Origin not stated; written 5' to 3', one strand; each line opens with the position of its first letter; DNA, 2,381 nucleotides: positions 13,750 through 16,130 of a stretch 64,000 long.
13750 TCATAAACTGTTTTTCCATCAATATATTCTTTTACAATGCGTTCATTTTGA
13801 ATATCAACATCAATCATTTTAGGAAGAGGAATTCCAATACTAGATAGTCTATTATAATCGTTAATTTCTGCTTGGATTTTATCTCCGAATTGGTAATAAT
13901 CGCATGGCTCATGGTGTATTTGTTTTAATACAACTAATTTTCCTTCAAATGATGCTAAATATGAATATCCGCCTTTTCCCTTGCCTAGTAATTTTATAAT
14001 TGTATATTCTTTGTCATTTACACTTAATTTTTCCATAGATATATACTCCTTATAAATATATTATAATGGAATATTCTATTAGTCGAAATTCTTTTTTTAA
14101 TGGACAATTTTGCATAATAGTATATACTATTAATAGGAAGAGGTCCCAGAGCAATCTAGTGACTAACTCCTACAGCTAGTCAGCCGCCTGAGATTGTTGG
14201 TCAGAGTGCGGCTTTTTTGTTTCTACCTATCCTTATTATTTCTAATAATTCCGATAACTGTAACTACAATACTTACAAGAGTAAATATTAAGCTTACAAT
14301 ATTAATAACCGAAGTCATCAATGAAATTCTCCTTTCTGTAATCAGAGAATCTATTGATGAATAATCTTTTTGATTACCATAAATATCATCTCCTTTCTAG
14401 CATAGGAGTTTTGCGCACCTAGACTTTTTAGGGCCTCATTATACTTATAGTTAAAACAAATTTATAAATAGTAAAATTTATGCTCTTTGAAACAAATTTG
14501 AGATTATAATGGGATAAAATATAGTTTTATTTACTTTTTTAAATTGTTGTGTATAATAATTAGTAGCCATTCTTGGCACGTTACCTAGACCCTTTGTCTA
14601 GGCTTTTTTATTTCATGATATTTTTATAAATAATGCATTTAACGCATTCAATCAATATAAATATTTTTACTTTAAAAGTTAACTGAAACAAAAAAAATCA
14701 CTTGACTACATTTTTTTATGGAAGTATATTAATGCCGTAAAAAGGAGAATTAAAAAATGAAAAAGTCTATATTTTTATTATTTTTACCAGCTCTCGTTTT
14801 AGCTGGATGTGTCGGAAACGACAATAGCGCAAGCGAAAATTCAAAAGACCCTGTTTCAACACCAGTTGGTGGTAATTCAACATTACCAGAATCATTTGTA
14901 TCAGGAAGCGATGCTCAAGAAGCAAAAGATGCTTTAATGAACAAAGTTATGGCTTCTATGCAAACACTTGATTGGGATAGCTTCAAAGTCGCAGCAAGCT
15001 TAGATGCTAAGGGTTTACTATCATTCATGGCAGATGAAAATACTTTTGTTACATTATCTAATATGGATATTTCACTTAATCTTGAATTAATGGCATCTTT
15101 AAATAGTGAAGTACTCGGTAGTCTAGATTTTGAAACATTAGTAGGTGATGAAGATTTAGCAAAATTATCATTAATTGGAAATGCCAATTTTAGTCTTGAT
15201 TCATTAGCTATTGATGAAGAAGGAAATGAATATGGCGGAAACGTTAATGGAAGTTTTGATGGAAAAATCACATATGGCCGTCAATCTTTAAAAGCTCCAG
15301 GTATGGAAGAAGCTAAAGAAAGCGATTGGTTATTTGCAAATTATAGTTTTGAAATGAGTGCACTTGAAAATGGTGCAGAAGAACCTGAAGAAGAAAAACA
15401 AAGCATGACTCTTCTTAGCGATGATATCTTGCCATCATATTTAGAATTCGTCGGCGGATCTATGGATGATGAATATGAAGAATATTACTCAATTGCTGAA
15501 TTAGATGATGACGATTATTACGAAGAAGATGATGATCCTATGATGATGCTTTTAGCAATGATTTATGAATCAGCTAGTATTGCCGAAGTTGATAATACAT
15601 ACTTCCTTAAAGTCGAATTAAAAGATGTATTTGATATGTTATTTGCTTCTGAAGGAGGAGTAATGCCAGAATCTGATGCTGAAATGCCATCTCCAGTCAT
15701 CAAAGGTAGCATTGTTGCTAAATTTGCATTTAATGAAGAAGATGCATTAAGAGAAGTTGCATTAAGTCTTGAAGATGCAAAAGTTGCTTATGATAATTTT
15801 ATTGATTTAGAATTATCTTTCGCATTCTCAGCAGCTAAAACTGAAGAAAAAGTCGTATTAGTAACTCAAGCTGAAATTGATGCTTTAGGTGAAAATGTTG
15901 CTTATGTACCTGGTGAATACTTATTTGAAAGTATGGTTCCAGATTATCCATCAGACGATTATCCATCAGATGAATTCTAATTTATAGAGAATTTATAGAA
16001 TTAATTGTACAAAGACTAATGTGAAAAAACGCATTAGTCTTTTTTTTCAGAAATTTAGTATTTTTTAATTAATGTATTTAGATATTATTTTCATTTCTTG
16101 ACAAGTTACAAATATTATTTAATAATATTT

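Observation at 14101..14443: Type I toxin-antitoxin-like module: 31-aa hydrophobic peptide plus a convergent sRNA with a loop-exposed anti-SD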

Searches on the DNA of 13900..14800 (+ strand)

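Call 5: search_rna_families(source=window, start=13900, end=14800, threshold=evalue, max_evalue=10, show_alignments=3)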
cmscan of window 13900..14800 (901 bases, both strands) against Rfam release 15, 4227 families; matches with E-value up to 10: 3.
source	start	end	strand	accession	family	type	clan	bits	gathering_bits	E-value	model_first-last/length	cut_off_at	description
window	14345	14428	+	RF00309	snosnR60_Z15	Gene; snRNA; snoRNA; CD-box;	CL00070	17.5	41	7.6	1-98/98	no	Small nucleolar RNA snR60/Z15/Z230/Z193/J17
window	14306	14366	+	RF03388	mir-9418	Gene; miRNA;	-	16.4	82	8.1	1-61/61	no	mir-9418 microRNA precursor family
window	14503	14611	+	RF01808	MicX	Gene; sRNA;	-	11.9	75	8.8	1-194/194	no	MicX Vibrio cholerae sRNA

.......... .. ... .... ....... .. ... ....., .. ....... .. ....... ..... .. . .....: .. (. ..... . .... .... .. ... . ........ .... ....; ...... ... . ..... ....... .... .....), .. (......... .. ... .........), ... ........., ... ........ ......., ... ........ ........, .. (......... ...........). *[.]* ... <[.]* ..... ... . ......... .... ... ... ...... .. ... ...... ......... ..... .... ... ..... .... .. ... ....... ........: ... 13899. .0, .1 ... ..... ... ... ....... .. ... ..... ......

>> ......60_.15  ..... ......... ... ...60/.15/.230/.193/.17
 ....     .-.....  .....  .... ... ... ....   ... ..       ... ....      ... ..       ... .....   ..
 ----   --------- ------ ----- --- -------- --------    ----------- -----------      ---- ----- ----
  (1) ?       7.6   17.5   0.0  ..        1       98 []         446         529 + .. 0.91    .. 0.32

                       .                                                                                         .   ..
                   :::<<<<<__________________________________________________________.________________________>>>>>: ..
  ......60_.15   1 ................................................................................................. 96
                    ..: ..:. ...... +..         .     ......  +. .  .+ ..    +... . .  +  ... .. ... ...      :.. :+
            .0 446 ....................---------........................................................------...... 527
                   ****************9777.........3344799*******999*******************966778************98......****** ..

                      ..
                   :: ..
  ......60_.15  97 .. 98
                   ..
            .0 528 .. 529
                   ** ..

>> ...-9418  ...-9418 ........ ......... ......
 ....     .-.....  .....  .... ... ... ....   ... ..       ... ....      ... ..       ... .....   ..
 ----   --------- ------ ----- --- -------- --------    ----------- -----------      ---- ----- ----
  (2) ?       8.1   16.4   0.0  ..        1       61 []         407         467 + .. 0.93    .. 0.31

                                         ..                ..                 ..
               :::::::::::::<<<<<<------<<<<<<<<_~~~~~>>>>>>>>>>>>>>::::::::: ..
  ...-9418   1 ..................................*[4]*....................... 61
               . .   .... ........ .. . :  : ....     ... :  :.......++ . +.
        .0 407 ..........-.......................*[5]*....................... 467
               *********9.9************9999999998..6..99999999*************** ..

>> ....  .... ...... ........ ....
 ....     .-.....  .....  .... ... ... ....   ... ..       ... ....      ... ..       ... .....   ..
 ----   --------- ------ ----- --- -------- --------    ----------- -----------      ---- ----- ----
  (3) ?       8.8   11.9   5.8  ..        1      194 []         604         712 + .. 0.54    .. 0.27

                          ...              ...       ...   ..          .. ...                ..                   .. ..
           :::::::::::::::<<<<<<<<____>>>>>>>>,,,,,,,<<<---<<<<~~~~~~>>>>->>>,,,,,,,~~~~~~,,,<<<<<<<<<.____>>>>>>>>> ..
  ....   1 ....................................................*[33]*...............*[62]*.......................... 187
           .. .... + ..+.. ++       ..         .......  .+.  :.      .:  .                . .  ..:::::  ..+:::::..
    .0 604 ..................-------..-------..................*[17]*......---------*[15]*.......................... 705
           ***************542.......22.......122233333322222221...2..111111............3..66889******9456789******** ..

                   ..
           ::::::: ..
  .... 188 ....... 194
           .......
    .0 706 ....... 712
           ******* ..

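Call 19: search_dna_similar(query=window:14100-14445:+, collection=plasmids, mode=distant, max_evalue=1)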
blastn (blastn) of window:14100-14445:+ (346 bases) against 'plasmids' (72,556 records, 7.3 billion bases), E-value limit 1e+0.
Records with a match: 1; places in all: 1; records where one place covers at least 80% of the query: 0.
Best place of each record, by identity: 60-80% 1.
By first word of the organism name: Borreliella 1.
By predicted mobility (MOB-suite, as given by PLSDB): non-mobilizable 1.
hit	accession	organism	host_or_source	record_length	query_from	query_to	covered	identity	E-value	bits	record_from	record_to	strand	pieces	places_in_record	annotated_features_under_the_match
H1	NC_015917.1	Borreliella bissettiae DN127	Ixodes pacificus (western blackleg tick)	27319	116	175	17%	77.4%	9e-2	45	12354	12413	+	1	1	plasmid maintenance protein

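Call 20: search_dna_similar(query=window:14100-14445:+, collection=phages, mode=distant, max_evalue=1)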
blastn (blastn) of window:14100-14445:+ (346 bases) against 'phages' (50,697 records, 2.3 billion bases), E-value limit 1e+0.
Records with a match: 2; places in all: 2; records where one place covers at least 80% of the query: 0.
Best place of each record, by identity: 80-90% 2.
By first word of the organism name: Staphylococcus 2.
By host as written in the record: Staphylococcus aureus 2.
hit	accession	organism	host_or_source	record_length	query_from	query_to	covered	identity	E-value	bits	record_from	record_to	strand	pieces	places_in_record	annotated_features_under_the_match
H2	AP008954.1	Staphylococcus phage phiETA3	Staphylococcus aureus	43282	116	149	10%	88.2%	3e-1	41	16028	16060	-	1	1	transcriptional activator RinB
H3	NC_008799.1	Staphylococcus phage phiETA3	Staphylococcus aureus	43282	116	149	10%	88.2%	3e-1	41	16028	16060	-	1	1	RinB-like transcriptional activator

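Call 63: build_rna_model(alignment_id=A3)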
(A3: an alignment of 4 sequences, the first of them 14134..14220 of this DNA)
Model R1 built from alignment A3 (4 sequences, 94 columns); structure: RNAalifold consensus.
model positions 85; base pairs 15; branch points 1; effective number of sequences 1.63; information 0.668 bits per position. Calibrated on 0.2 Mb of random sequence (short: E-values are rough).
structure used (alignment columns):
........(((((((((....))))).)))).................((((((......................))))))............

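Call 64: search_with_rna_model(model_id=R1, sources=[window, L006, L007, L008, L012, L013, L014, L015, L016, L017, L018, L020, L021], max_evalue=10)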
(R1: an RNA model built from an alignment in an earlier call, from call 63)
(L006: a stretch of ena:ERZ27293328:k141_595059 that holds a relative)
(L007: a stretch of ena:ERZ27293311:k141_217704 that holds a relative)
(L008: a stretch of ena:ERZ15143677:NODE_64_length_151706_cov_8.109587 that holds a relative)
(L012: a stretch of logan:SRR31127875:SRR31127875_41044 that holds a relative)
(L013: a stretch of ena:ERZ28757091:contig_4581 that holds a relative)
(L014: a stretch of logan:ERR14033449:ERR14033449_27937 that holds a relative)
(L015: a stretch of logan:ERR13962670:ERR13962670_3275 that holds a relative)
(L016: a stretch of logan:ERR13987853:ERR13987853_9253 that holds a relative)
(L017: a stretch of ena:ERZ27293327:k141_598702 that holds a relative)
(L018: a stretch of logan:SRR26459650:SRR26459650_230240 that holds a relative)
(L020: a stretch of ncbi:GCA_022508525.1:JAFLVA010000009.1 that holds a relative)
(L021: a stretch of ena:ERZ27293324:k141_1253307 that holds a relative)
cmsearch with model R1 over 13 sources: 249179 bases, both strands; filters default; matches with E-value up to 10: 9.
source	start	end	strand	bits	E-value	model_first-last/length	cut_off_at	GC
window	43548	43632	+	102.6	1.2e-22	1-85/85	no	0.48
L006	8361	8445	-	99.9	5.7e-22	1-85/85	no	0.46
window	14136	14220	+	99.7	6.3e-22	1-85/85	no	0.51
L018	32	118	-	98.6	1.2e-21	1-85/85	no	0.46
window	43976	44046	-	17.2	0.11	1-85/85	no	0.38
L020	11021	11091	-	17.2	0.11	1-85/85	no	0.38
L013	19216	19274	+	13.7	0.76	1-85/85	no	0.32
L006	1909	1990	-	11.1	3.3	1-85/85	no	0.41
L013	6399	6449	+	10.3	5.2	1-85/85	no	0.22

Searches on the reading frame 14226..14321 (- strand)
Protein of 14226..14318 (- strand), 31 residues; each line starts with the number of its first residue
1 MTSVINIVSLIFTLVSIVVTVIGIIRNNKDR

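Call 14: search_protein_families(library=pfam, proteins=[window:14226-14318:-], max_evalue=10)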
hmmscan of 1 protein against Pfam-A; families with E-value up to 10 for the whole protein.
seq(31 aa): 3 families
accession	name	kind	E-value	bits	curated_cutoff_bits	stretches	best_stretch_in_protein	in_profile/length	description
PF06687.17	SUR7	-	0.044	13.9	29.6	1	3-27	110-134/201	SUR7/PalI family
PF05360.19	YiaAB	-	0.062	14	26.6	1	7-28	3-24/53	yiaA/B two helix domain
PF06749.17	DUF1218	-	0.1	13.5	25.3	1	3-29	36-62/95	Protein of unknown function (DUF1218)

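Call 17: find_encoding_contigs(protein=window:14226-14318:-, flank=3000, max_places=10)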
Protein seq(31 aa) (31 aa): no gene with exactly this product is on record in the collection.

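Call 40: search_protein_representatives(protein=window:14226-14318:-)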
Query: 31 residues. Proteins with E-value up to 0.001 (for the whole library): 0; up to 1e-10: 0; up to 1e-30: 0. The best 0 are listed.

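Call 66: find_related_loci(query=A5, collection=metagenome_contigs, flank=1500)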
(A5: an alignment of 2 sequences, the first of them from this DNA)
Query A5 (31 aa) in metagenome_contigs; peptide patterns used: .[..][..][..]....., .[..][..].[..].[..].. (x = any residue, [..] = any of these).
598 stretches matched a pattern, but none encodes a relative of the query by tblastn (E <= 1e-3).

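Call 67: find_related_loci(query=A5, collection=viral_contigs, flank=1500)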
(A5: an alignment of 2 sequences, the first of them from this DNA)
Query A5 (31 aa) in viral_contigs; peptide patterns used: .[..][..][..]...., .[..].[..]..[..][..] (x = any residue, [..] = any of these).
233 stretches matched a pattern, but none encodes a relative of the query by tblastn (E <= 1e-3).

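Call 75: search_protein_families(library=ncbifam, proteins=[window:14226-14318:-, window:14226-14321:-], max_evalue=10)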
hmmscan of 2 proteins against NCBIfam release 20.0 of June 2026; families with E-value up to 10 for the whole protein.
seq(31 aa): 0 families

seq(32 aa): 1 family
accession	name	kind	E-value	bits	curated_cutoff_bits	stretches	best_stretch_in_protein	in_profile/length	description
NF046118.1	T4SS_BAB2_0123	subfamily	0.36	11.1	100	1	2-25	2-25/145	BAB2_0123 family type IV secretion system effector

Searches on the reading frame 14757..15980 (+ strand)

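Call 76: search_protein_families(library=pfam, proteins=[window:14757-15980:+], max_evalue=1)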
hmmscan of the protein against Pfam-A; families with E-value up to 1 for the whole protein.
window:14757-15980:+ (407 aa): 1 family
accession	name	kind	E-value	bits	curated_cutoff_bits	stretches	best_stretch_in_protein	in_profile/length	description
PF08139.17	LPAM_1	-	0.04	14.8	20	1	1-18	1-17/18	Prokaryotic membrane lipoprotein lipid attachment site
